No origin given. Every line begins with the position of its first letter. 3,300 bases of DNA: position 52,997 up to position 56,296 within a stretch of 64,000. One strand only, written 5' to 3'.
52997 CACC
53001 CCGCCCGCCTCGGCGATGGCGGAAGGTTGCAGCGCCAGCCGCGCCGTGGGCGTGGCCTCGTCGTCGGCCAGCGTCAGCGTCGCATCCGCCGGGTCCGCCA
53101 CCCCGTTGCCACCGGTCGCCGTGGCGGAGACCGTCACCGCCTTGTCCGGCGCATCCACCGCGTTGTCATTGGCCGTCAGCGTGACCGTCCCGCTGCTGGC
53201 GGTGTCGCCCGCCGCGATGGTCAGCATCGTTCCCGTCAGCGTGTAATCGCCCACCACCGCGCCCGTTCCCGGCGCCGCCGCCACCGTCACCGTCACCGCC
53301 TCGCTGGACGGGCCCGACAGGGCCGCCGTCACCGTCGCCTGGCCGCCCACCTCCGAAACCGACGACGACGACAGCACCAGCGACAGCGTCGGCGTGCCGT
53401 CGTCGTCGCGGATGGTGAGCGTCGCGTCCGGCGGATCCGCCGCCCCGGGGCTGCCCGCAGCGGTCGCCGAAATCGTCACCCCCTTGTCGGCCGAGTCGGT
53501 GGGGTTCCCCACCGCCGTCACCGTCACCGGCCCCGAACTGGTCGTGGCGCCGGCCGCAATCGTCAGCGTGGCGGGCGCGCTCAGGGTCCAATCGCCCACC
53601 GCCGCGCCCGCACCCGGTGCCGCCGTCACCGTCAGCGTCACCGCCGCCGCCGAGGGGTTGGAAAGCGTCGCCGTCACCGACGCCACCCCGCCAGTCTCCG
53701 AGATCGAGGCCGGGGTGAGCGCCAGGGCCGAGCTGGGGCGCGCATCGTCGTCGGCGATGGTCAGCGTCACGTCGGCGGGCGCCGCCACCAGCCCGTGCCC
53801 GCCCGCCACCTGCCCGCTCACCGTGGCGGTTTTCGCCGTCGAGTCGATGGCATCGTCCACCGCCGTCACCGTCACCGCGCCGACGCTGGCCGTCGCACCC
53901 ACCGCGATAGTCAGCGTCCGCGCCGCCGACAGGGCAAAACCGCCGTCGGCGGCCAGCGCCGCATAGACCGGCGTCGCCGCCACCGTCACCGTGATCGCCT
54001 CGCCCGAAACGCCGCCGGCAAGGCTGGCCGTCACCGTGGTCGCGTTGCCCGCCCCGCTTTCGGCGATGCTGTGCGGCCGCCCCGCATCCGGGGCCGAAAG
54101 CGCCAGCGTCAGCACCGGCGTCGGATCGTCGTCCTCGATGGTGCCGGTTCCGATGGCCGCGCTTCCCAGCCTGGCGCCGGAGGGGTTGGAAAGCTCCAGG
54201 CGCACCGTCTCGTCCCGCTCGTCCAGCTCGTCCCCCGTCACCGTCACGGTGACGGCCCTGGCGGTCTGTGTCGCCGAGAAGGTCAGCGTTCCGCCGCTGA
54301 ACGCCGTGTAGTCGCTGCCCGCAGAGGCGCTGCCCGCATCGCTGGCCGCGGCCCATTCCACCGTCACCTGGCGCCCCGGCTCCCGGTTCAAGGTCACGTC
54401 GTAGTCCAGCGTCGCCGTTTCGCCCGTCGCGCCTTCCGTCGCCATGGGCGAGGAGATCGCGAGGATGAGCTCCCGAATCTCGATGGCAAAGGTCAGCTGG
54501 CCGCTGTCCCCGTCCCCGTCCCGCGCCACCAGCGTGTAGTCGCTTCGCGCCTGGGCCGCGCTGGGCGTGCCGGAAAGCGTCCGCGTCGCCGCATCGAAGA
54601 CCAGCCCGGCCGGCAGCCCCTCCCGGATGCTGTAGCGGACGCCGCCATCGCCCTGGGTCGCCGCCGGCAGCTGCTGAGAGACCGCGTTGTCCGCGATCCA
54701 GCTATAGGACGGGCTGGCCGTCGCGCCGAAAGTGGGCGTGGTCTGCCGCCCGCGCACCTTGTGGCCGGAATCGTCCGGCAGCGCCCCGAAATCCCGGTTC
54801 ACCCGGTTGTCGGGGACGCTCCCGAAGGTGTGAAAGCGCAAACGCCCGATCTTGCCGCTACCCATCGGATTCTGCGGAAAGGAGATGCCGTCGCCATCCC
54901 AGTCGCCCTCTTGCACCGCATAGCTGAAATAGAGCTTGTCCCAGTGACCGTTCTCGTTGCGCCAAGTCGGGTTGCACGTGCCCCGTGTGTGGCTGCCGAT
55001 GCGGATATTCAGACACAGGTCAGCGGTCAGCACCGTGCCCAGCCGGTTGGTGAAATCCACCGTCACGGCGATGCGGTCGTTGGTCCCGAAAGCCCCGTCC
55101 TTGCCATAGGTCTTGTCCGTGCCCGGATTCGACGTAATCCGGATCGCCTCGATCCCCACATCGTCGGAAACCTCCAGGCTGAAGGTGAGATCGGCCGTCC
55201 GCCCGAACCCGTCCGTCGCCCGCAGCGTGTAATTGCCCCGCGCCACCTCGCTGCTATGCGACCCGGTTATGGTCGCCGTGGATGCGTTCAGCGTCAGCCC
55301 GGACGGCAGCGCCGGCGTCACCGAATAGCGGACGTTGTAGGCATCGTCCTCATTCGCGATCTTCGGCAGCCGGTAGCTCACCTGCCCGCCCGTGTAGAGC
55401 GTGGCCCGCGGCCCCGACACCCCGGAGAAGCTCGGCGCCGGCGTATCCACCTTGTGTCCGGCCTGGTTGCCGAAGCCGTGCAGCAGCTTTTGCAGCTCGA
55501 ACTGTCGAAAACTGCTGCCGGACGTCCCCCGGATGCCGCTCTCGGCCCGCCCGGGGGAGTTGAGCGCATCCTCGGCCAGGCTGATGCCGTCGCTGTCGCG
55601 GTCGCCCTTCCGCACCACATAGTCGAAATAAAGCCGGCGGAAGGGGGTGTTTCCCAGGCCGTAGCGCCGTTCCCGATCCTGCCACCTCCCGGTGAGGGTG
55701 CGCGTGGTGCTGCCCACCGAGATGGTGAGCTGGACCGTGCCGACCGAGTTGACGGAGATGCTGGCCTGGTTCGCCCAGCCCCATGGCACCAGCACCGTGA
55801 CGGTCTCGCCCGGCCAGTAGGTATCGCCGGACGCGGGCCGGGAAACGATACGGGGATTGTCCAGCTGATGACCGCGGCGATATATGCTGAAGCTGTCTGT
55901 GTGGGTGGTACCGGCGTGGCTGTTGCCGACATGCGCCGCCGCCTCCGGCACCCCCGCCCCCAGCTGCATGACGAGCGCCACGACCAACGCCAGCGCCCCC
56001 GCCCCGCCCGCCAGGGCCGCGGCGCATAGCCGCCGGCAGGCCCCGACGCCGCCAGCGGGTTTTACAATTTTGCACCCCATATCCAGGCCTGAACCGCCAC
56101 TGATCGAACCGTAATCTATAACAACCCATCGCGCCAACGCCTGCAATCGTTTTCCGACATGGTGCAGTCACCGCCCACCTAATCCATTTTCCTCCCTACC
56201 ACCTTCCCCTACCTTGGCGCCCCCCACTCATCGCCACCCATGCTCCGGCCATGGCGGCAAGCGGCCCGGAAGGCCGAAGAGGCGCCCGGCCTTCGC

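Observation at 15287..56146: One uninterrupted ~40.8-kb ORF encoding a ~13,600-aa protein, among the largest bacterial proteins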

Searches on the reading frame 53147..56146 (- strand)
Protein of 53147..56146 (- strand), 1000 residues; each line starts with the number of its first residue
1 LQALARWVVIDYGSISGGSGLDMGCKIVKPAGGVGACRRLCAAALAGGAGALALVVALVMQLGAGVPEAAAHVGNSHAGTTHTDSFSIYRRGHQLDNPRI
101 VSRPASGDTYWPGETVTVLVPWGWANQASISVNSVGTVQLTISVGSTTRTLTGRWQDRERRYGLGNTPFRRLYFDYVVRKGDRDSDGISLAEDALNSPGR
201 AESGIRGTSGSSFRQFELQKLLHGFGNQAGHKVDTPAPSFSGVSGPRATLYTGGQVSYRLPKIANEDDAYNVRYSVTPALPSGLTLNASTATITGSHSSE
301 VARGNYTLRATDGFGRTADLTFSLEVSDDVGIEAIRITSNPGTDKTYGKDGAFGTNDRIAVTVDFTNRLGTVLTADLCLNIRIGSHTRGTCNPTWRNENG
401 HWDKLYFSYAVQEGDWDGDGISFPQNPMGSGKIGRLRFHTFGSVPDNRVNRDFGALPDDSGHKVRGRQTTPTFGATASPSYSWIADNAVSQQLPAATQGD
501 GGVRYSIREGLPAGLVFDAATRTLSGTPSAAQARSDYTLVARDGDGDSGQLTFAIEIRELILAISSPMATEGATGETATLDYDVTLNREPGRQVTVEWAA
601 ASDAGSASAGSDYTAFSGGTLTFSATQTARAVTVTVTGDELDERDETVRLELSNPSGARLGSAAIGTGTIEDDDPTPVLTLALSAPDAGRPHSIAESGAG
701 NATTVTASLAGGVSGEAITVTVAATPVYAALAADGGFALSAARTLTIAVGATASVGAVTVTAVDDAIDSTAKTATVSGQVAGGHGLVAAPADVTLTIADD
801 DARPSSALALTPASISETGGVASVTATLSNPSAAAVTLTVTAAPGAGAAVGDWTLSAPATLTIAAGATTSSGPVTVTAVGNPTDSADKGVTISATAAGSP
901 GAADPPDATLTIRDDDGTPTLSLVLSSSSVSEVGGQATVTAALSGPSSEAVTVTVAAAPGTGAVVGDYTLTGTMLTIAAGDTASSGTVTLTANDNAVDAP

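Call 4: search_protein_families(library=pfam, proteins=[window:53147-56146:-], max_evalue=0.01)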
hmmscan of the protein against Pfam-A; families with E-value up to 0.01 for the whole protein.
window:53147-56146:- (1000 aa): 4 families
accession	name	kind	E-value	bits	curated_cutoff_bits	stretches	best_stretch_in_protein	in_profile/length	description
PF05345.18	He_PIG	-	7.7e-23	81.2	24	2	475-557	5-95/96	Putative Ig domain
PF03160.20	Calx-beta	-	2.1e-17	63.7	27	1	584-674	26-119/119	Calx-beta domain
PF16569.11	GramPos_pilinBB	-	0.00035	21.9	30.5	0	253-311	2-59/116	Gram-positive pilin backbone subunit 2, Cna-B-like domain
PF16397.10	DUF5006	-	0.00087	18.9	34.1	0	818-911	161-249/263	Domain of unknown function (DUF5006)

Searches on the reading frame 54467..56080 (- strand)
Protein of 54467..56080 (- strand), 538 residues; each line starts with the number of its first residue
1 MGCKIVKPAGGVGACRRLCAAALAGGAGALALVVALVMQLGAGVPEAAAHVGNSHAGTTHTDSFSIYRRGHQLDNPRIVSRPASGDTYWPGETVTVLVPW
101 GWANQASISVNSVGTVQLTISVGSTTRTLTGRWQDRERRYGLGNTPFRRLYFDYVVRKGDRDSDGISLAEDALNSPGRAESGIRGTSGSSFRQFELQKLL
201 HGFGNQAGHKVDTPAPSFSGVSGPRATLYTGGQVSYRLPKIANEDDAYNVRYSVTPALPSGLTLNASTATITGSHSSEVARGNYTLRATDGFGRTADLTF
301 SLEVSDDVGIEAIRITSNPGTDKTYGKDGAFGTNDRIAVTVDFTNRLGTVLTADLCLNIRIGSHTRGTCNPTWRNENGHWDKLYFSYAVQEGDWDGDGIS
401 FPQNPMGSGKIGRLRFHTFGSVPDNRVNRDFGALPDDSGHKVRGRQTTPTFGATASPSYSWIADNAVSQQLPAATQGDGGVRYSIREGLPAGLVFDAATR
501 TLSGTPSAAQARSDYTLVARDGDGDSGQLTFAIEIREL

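Call 52: search_solved_structures(query=window:54467-55939:-, max_evalue=1)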
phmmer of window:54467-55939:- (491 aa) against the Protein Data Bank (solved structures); distinct sequences matched with E-value up to 1: 2.
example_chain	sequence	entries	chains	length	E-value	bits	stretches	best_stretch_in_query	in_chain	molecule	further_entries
4m03_A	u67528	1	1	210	6.7e-09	38.3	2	424-488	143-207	Serine-rich adhesin for platelets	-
4m02_A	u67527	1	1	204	0.0034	19.5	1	427-488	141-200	Serine-rich adhesin for platelets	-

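Call 54: find_homologous_proteins(query=window:54467-56080:-, max_evalue=0.001)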
Query window:54467-56080:- (538 aa): 38 proteins with E <= 0.001 among 8000 candidates.
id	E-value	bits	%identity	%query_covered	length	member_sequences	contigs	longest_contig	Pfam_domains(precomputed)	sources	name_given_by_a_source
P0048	3.8e-159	549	91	49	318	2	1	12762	PF05345.19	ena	-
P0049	1.1e-147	511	56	87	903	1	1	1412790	PF03160.21,PF05345.19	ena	-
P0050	2.9e-147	510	68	65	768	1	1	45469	PF03160.21,PF05345.19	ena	-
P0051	3.6e-146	506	68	66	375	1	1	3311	PF05345.19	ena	-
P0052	2.1e-142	494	61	73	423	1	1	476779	PF05345.19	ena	-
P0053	1.8e-141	491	54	87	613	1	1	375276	PF05345.19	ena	-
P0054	8.0e-138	479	70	58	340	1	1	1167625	PF05345.19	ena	-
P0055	6.4e-136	472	65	65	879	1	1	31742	PF03160.21,PF05345.19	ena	-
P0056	3.7e-116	407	63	56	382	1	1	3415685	PF05345.19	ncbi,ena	-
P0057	6.3e-112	393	67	51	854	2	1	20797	PF20579.5,PF03160.21,PF05345.19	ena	-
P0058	5.7e-110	387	65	52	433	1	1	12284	PF05345.19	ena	-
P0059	1.8e-106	375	58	61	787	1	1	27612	PF03160.21,PF05345.19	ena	-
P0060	2.5e-104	368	54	66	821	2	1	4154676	PF03160.21,PF05345.19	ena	-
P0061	1.5e-96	342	53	63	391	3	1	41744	PF05345.19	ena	-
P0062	3.7e-89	318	56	58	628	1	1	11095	PF03160.21,PF05345.19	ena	-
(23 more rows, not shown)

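Call 55: find_encoding_contigs(protein=P0048, flank=10000, max_places=3)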
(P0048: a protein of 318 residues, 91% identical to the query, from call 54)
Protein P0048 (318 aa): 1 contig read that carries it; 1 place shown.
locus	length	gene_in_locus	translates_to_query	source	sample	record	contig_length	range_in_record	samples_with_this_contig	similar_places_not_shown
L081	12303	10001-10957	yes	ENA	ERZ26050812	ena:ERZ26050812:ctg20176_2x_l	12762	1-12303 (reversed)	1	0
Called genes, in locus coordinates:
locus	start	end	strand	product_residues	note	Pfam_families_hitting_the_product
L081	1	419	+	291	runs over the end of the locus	?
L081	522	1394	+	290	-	PF02629:CoA_binding, PF13380:CoA_binding_2 (weak), PF13607:Succ_CoA_lig, PF00549:Ligase_CoA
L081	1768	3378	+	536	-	PF01321:Creatinase_N (faint), PF16189:Creatinase_N_2, PF00557:Peptidase_M24, PF16188:Peptidase_M24_C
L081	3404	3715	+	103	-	-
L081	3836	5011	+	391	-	PF01963:TraB_PrgY_gumN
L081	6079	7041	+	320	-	PF02492:cobW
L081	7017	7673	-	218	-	-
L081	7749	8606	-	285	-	PF01145:Band_7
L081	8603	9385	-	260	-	PF01145:Band_7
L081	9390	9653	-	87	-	-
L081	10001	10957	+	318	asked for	PF05345:He_PIG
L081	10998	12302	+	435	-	?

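Call 76: predict_structure(alignment_id=A3)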
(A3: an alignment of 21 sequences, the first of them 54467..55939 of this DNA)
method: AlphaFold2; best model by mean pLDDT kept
length: 491 residues; sequences in the alignment: 21
mean_pLDDT: 77.7   pTM: 0.62
mean pLDDT of the five models: 77.7, 76.9, 75.8, 75.0, 58.4
residues with pLDDT >= 90: 104; 70-90: 267; 50-70: 74; < 50: 46
segments of 3 or more residues with pLDDT < 50: 1-23, 55-58, 88-100, 283-286
pLDDT, mean of each block of 10 residues (from residue 1): 27 29 63 81 86 57 68 86 60 39 81 88 74 60 61 76 88 80 77 83 93 90 83 88 93 86 85 71 60 88 86 88 81 85 79 88 86 73 83 75 79 92 87 83 89 91 89 80 92 74
secondary structure, 60 per line:
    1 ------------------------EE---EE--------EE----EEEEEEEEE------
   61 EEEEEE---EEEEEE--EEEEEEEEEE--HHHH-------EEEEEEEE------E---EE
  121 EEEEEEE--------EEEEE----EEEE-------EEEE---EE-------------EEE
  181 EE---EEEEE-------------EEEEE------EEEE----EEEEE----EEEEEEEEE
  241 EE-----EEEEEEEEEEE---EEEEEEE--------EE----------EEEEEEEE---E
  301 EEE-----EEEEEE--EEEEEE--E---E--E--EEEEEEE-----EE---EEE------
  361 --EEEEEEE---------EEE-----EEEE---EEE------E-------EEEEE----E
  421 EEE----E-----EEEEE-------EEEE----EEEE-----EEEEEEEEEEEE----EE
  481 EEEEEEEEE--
elements in order: E46-54 E61-66 E70-75 E78-87 H90-93 E101-108 E119-127 E136-140 E145-148 E156-159 E178-182 E186-190 E204-208 E215-218 E223-227 E232-242 E248-258 E262-268 E289-296 E300-303 E309-314 E317-322 E335-341 E352-354 E363-369 E379-381 E387-390 E394-396 E411-415 E420-423 E434-438 E446-449 E454-457 E463-474 E479-489

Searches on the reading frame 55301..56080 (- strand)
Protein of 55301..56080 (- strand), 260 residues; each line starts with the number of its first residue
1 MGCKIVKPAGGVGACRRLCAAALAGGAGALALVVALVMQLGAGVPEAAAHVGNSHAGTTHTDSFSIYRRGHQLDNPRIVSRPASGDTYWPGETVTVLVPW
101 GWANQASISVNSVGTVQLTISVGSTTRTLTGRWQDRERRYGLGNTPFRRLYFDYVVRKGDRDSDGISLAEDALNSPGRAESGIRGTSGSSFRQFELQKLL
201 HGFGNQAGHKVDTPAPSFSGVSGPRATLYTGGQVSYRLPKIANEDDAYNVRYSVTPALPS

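Call 10: search_protein_families(library=pfam, proteins=[window:55301-56080:-], max_evalue=10)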
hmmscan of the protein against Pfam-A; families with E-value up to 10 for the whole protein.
window:55301-56080:- (260 aa): 0 families

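Call 11: search_protein_families(library=ncbifam, proteins=[window:55301-56080:-], max_evalue=1)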
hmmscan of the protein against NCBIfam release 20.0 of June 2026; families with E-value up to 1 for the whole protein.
window:55301-56080:- (260 aa): 1 family
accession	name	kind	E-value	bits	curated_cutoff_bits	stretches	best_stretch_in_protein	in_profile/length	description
NF051874.1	PVV_CTERM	equivalog_domain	0.85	9.5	27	0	21-39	10-29/38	PVV-CTERM domain-containing choice-of-anchor G protein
